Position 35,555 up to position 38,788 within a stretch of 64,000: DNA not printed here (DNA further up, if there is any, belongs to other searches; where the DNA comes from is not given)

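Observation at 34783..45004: EBDH/Nar-type periplasmic molybdoenzyme genes embedded inside a complete Rieske/cytochrome b complex with an octaheme cytochrome c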

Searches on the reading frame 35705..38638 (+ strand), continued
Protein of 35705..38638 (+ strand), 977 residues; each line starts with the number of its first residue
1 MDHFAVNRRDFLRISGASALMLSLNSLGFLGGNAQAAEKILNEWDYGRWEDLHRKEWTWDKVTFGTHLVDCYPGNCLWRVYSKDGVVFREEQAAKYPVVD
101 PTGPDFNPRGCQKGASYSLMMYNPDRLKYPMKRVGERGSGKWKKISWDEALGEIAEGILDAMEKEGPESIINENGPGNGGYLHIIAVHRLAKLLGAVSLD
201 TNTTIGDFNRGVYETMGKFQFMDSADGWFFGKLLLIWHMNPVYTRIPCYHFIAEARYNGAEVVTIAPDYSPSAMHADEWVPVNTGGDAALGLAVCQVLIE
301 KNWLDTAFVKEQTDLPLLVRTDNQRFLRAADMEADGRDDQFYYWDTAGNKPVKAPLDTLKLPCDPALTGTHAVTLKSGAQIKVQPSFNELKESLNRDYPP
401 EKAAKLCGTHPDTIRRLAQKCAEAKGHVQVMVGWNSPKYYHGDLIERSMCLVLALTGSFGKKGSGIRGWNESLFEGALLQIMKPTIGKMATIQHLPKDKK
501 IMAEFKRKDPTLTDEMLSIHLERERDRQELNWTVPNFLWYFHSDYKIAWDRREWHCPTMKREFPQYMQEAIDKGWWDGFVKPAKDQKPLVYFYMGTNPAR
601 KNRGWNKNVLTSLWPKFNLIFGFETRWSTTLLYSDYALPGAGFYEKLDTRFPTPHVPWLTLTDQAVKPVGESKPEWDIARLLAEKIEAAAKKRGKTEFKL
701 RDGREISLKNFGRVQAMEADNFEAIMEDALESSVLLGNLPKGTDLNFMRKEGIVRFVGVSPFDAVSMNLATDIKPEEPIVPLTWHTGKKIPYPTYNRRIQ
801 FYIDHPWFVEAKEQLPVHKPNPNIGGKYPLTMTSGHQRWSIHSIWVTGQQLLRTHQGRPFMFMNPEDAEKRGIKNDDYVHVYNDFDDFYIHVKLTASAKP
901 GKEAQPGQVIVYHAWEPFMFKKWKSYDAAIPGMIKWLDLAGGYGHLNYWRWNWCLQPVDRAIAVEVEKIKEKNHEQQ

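Call 31: list_cluster_members(proteins=[P0019, P0020, P0021, P0023, P0025, P0026, P0028, P0029, P0032, P0001])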
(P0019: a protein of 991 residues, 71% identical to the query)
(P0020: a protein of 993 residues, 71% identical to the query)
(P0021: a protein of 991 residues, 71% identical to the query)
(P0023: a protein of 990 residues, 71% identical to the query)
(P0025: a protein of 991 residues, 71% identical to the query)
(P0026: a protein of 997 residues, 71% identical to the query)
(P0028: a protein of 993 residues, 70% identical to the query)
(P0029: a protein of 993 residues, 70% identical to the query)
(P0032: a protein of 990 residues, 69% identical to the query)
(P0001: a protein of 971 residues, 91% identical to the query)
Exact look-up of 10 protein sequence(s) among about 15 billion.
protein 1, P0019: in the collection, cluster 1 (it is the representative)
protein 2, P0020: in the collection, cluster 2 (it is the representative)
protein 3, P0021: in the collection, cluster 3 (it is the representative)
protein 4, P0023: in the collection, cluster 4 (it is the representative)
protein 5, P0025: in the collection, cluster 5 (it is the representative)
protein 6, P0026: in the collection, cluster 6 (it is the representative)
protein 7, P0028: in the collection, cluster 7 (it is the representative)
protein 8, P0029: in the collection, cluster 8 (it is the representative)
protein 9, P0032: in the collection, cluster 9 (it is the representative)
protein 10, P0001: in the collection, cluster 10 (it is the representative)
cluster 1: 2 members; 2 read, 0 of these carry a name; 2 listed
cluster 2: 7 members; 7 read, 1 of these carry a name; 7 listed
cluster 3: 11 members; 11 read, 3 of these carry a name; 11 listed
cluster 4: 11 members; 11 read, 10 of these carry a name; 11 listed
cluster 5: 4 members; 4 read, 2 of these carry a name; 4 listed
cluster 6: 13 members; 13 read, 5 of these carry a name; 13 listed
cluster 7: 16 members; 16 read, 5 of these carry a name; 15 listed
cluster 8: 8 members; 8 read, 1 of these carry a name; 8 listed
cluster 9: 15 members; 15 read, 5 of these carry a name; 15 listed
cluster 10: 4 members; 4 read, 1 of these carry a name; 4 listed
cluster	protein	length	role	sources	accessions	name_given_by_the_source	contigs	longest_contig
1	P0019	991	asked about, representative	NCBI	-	-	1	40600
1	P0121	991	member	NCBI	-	-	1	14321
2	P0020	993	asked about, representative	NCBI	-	-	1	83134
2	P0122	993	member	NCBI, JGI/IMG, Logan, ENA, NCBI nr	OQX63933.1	MAG: hypothetical protein B5M56_01455 [Desulfococcus sp. 4484_241]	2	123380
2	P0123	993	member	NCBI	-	-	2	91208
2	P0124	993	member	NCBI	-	-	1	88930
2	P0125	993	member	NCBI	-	-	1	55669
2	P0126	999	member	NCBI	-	-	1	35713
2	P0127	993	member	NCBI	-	-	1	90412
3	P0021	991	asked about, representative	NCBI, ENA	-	-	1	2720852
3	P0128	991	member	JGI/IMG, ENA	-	DMSO reductase family type II enzyme molybdopterin subunit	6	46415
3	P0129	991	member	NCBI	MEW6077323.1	MAG: molybdopterin-dependent oxidoreductase [Thermodesulfobacteriota bacterium]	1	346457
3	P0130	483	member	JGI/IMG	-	anaerobic selenocysteine-containing dehydrogenase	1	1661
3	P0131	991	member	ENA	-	-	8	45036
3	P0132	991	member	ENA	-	-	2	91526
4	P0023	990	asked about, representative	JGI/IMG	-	DMSO reductase family type II enzyme molybdopterin subunit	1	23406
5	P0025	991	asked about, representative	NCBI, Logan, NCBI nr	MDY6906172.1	MAG: molybdopterin-dependent oxidoreductase [Thermodesulfobacteriota bacterium] | molybdopterin-dependent oxidoreductase [Thermodesulfobacteriota bacterium]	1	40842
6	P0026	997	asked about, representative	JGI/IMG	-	DMSO reductase family type II enzyme molybdopterin subunit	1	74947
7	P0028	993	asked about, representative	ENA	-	-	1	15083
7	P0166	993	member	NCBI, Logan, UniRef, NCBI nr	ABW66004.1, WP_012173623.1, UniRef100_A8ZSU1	molybdopterin-dependent oxidoreductase [Desulfosudis oleivorans] | Molybdopterin oxidoreductase n=1 Tax=Desulfosudis oleivorans (strain DSM 6200 / JCM 39069 ...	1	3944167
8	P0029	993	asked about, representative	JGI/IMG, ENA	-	-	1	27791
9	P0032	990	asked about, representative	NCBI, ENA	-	-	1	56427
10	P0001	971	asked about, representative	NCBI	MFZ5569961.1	MAG: molybdopterin-dependent oxidoreductase [Thermodesulfobacteriota bacterium]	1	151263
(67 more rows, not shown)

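Call 32: search_solved_structures(query=window:35705-38638:+, max_evalue=1e-100, show_alignments=2)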
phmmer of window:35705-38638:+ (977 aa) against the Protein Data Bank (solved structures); distinct sequences matched with E-value up to 1e-100: 3.
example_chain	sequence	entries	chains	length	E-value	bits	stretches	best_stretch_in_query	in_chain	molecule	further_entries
2ivf_A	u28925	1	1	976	8.4e-219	732.5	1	7-968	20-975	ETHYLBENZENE DEHYDROGENASE ALPHA-SUBUNIT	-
4ydd_A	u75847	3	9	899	7.8e-140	471.1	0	37-352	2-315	DMSO reductase family type II enzyme, molybdopterin subunit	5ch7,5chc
5e7o_A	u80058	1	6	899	8.8e-140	470.9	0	37-352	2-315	DMSO reductase family type II enzyme, molybdopterin subunit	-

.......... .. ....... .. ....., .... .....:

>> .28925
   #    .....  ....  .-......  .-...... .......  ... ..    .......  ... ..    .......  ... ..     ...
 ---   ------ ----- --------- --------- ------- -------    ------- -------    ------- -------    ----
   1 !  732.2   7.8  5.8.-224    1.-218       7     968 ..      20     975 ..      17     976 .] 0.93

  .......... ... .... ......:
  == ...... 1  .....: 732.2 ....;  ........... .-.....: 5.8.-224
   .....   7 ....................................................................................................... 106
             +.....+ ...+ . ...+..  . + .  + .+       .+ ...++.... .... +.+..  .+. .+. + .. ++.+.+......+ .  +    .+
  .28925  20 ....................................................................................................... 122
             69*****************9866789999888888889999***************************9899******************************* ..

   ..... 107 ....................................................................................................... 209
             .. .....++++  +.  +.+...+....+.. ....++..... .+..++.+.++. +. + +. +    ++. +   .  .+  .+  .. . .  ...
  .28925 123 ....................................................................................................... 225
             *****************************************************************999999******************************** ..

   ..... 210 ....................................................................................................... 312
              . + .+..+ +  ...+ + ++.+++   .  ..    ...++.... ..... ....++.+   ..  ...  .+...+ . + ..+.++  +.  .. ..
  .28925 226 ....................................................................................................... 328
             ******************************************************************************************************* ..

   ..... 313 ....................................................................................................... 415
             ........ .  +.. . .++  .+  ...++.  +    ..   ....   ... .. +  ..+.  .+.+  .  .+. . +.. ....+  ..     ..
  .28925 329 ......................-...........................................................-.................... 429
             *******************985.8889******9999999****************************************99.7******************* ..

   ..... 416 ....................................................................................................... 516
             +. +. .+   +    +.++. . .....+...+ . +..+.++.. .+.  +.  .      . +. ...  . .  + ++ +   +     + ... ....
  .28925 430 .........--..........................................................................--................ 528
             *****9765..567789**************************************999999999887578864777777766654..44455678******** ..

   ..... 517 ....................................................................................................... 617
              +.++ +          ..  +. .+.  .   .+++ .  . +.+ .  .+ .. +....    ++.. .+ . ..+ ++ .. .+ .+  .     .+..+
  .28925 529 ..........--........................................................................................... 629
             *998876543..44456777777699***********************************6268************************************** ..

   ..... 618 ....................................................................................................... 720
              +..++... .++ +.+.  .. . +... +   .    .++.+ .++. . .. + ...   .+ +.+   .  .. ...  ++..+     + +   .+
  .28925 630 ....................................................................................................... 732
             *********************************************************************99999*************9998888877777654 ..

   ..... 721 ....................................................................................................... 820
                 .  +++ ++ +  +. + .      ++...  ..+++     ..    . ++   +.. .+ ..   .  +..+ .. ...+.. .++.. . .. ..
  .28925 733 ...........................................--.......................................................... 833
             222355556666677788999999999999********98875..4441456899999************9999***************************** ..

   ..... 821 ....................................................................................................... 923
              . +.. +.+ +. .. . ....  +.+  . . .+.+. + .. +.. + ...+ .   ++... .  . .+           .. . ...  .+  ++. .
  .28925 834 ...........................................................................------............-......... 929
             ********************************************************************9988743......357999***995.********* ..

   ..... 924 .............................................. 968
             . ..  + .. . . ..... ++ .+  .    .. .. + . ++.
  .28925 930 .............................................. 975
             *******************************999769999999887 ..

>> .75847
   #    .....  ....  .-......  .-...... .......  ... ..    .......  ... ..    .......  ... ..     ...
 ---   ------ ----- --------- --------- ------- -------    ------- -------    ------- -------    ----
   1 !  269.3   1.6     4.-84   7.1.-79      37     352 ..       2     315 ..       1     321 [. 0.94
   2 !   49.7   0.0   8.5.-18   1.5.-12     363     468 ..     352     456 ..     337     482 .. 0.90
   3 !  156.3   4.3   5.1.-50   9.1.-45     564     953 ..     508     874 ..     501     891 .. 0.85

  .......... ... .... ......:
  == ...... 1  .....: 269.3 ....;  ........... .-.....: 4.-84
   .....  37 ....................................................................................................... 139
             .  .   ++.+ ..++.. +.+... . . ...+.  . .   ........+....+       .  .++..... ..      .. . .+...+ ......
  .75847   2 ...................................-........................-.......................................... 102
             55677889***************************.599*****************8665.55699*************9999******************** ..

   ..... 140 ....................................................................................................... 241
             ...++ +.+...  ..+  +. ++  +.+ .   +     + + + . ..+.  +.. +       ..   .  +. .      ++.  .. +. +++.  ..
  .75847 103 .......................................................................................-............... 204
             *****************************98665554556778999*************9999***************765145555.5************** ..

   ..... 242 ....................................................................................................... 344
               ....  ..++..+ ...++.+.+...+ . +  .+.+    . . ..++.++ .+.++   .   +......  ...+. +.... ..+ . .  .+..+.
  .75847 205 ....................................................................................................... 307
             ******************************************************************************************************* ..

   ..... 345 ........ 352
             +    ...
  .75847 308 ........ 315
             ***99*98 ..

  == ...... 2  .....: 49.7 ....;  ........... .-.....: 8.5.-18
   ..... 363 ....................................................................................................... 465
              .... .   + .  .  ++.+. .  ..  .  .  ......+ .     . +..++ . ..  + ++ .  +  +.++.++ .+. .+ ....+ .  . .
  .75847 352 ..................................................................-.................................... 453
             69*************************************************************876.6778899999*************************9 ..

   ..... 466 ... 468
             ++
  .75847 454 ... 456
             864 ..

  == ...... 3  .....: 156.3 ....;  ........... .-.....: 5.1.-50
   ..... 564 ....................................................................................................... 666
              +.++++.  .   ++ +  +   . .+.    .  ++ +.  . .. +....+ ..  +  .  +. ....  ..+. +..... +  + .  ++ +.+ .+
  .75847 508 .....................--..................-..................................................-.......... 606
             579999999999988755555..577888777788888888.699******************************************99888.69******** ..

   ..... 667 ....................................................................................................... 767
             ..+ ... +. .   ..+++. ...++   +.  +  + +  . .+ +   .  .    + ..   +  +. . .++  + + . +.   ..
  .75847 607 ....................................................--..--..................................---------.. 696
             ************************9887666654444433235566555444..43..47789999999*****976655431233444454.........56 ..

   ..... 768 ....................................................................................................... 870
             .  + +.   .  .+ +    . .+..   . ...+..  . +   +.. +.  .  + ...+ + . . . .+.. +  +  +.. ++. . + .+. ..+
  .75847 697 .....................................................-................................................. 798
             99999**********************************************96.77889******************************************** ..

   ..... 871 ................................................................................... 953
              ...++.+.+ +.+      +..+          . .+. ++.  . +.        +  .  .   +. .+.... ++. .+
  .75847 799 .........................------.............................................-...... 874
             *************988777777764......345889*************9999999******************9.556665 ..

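Call 33: find_encoding_contigs(protein=P0166, flank=10000, max_places=2)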
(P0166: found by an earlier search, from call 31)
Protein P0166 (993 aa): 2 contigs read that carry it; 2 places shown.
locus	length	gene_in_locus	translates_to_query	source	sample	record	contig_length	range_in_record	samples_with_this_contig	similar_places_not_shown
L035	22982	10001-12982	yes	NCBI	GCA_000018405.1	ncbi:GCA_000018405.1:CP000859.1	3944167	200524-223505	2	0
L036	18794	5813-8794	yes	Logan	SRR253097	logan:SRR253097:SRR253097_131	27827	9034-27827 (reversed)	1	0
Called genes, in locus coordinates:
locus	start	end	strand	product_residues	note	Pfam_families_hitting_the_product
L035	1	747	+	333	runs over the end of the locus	-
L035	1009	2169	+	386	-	PF00037:Fer4 (weak), PF12797:Fer4_2 (faint), PF13237:Fer4_10 (weak), PF12838:Fer4_7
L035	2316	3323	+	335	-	PF00440:TetR_N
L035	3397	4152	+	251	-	PF13938:DUF4213, PF04016:DUF364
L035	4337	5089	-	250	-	PF28507:Rv1828_C (faint), PF00376:MerR, PF13411:MerR_1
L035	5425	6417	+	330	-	PF04055:Radical_SAM, PF06463:Mob_synth_C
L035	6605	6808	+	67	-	PF02416:TatA_B_E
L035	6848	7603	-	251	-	PF28507:Rv1828_C (faint), PF00376:MerR, PF13411:MerR_1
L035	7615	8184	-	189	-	PF02663:FmdE, PF23475:zf-Tbcl_FmdE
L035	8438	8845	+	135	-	-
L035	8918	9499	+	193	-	PF00355:Rieske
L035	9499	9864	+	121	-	PF12838:Fer4_7 (weak)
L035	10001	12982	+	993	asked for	PF00384:Molybdopterin, PF01568:Molydop_binding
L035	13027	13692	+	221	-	PF09459:EB_dh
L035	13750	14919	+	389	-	PF00037:Fer4 (faint), PF12797:Fer4_2 (faint), PF12837:Fer4_6 (faint), PF12838:Fer4_7, PF13237:Fer4_10, PF13247:Fer4_11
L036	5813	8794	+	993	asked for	PF00384:Molybdopterin, PF01568:Molydop_binding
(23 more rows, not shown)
